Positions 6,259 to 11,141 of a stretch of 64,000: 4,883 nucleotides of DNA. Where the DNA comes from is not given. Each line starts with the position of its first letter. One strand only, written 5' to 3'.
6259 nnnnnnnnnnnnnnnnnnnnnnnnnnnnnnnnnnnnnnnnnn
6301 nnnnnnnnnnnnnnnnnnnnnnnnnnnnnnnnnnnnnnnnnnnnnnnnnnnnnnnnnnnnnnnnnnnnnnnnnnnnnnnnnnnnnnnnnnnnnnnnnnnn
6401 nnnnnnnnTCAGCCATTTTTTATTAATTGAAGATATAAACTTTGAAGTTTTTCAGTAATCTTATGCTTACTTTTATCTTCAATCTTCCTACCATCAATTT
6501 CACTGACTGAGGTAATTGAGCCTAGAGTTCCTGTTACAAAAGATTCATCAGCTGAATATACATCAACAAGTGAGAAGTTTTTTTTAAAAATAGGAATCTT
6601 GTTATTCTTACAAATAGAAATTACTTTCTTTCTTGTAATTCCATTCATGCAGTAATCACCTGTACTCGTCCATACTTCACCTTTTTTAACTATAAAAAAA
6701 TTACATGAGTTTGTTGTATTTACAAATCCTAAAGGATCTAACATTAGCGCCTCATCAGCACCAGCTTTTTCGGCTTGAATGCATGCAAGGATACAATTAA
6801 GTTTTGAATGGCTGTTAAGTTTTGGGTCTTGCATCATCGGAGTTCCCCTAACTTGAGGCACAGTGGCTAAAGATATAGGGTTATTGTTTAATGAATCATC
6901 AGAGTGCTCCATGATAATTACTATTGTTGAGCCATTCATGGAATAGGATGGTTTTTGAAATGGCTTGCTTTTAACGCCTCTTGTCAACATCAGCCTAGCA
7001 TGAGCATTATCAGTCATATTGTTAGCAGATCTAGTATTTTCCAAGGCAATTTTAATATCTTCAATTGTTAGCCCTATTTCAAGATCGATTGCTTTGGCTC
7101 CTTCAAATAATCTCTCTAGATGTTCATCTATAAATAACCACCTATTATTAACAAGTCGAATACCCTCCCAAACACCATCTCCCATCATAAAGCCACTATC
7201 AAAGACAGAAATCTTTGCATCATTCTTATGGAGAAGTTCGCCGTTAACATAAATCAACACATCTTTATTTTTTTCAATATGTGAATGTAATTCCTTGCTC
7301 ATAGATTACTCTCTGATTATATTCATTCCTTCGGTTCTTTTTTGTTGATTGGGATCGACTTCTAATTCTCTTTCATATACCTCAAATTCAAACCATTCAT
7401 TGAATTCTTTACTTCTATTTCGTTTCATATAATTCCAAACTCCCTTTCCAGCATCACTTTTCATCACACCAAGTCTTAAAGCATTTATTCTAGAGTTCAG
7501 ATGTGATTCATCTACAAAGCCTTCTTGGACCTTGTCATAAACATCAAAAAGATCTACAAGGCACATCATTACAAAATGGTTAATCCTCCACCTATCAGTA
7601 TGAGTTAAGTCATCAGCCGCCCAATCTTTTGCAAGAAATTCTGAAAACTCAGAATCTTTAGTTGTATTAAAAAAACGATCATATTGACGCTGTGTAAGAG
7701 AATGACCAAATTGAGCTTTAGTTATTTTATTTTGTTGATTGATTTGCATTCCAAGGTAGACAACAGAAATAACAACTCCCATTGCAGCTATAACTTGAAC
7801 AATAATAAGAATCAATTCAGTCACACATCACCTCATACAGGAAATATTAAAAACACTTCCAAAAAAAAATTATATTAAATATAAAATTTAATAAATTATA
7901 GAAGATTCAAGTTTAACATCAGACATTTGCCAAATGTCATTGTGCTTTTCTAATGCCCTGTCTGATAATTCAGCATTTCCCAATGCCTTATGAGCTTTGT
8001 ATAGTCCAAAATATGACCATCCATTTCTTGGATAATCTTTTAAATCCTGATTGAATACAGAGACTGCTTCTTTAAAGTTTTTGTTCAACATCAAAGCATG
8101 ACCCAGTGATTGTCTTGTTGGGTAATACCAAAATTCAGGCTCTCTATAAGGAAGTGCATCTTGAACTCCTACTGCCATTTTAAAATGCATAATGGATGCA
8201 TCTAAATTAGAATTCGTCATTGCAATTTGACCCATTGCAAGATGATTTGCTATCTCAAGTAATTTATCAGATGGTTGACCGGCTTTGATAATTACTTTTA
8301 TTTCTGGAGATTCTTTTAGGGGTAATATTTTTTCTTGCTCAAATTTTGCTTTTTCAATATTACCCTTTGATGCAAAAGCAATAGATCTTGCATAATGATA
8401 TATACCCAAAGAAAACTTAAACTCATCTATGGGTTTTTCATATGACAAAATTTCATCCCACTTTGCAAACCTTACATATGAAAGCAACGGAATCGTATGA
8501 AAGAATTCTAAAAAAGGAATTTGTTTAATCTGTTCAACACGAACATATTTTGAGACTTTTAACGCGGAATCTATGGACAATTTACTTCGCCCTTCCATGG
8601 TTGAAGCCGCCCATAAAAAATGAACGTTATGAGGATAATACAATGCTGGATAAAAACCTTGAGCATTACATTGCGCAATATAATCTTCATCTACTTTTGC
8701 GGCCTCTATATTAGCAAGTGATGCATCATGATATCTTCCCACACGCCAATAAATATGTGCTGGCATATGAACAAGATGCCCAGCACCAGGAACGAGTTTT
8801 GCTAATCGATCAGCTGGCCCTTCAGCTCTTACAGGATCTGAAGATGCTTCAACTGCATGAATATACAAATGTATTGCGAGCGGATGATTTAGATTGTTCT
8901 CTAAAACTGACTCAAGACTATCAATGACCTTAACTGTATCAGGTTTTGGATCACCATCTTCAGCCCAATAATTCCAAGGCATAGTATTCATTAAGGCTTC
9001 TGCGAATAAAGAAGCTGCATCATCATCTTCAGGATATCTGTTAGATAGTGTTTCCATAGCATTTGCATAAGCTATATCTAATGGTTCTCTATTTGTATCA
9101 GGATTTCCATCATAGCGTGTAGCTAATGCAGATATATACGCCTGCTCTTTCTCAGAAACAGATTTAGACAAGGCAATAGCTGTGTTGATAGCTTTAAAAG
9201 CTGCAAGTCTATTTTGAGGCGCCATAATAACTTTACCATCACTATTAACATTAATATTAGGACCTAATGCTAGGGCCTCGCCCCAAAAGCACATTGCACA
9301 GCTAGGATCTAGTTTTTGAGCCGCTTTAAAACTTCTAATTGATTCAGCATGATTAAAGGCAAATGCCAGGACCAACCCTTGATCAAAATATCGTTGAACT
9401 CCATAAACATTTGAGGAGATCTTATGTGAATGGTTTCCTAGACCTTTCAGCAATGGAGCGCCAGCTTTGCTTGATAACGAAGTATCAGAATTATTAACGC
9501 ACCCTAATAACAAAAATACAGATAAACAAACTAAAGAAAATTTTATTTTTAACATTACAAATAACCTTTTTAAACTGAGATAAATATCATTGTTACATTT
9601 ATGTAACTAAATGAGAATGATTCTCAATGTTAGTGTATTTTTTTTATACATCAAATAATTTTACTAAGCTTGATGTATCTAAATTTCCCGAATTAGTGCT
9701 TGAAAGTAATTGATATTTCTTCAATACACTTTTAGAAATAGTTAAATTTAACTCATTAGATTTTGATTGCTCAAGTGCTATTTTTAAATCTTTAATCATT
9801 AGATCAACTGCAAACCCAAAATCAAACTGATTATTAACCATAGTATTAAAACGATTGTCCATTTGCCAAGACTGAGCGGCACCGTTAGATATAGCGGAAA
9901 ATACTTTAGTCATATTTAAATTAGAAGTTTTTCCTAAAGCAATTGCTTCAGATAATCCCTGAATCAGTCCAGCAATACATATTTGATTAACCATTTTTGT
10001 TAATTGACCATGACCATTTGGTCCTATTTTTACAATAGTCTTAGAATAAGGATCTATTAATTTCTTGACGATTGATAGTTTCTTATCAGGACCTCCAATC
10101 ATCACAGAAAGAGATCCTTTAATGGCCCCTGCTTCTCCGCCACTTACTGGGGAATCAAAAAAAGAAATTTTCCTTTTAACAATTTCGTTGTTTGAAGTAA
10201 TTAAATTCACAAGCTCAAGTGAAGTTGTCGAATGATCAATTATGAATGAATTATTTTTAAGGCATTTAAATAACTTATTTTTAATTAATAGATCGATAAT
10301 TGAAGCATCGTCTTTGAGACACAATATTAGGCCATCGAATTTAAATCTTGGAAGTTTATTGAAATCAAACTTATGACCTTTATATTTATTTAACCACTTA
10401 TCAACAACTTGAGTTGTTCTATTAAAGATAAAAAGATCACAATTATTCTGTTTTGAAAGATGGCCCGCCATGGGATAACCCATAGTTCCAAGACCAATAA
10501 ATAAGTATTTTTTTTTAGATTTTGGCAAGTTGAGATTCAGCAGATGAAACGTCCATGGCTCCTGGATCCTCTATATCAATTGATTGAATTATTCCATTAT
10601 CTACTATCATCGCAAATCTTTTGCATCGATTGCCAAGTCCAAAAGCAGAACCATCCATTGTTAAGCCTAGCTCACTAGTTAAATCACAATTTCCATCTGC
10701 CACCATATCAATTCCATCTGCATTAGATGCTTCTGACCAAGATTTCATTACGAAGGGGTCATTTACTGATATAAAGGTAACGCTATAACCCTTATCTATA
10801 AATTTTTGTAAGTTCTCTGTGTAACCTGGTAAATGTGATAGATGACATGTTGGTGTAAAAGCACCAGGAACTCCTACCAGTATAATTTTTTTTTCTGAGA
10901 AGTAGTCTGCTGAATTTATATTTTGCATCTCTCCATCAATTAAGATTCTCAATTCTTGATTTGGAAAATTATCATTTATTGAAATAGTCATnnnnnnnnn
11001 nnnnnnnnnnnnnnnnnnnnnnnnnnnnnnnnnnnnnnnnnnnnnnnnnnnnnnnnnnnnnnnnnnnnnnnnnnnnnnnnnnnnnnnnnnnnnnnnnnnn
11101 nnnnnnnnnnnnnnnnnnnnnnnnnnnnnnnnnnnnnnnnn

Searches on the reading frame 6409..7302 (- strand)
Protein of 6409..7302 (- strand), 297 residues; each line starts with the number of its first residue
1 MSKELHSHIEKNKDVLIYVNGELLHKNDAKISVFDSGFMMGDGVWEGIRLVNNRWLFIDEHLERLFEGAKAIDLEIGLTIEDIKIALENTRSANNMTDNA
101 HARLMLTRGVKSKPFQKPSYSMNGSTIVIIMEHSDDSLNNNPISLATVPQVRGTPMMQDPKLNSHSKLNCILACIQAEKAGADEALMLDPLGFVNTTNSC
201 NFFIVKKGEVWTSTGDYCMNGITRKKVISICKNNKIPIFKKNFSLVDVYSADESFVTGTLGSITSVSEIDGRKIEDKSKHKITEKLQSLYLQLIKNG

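Call 16: search_protein_families(library=pfam, proteins=[window:6409-7302:-], max_evalue=0.001)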
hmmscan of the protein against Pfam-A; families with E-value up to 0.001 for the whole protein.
window:6409-7302:- (297 aa): 1 family
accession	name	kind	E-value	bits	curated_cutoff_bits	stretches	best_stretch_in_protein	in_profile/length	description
PF01063.24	Aminotran_4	-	7.4e-39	134.3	28.5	1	43-269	1-223/223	Amino-transferase class IV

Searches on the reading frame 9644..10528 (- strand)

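Call 16: search_protein_families(library=pfam, proteins=[window:9644-10528:-], max_evalue=0.001)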
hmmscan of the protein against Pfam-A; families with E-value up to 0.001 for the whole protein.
window:9644-10528:- (294 aa): 3 families
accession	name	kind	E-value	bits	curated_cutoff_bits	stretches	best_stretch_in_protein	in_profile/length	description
PF03446.21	NAD_binding_2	-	5e-29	101.8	21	1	10-167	4-158/161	NAD binding domain of 6-phosphogluconate dehydrogenase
PF14833.11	NAD_binding_11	-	1.5e-27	96.7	30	1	172-291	1-121/122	NAD-binding of NADP-dependent 3-hydroxyisobutyrate dehydrogenase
PF01488.26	Shikimate_DH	-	4.9e-06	27.1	24.3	1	4-61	11-68/138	Shikimate / quinate 5-dehydrogenase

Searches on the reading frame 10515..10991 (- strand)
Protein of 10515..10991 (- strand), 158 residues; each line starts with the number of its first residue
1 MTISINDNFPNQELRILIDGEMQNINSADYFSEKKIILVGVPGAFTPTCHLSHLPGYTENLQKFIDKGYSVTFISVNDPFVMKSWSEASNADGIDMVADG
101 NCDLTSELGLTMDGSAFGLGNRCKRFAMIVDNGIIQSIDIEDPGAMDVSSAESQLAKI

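Call 16: search_protein_families(library=pfam, proteins=[window:10515-10991:-], max_evalue=0.001)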
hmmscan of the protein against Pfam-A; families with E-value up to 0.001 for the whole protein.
window:10515-10991:- (158 aa): 2 families
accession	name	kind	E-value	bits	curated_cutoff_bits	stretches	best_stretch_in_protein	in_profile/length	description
PF08534.16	Redoxin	-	1e-25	90.7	26.6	1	7-155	4-148/148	Redoxin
PF00578.27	AhpC-TSA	-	5.2e-14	52.7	26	1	5-136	1-122/124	AhpC/TSA family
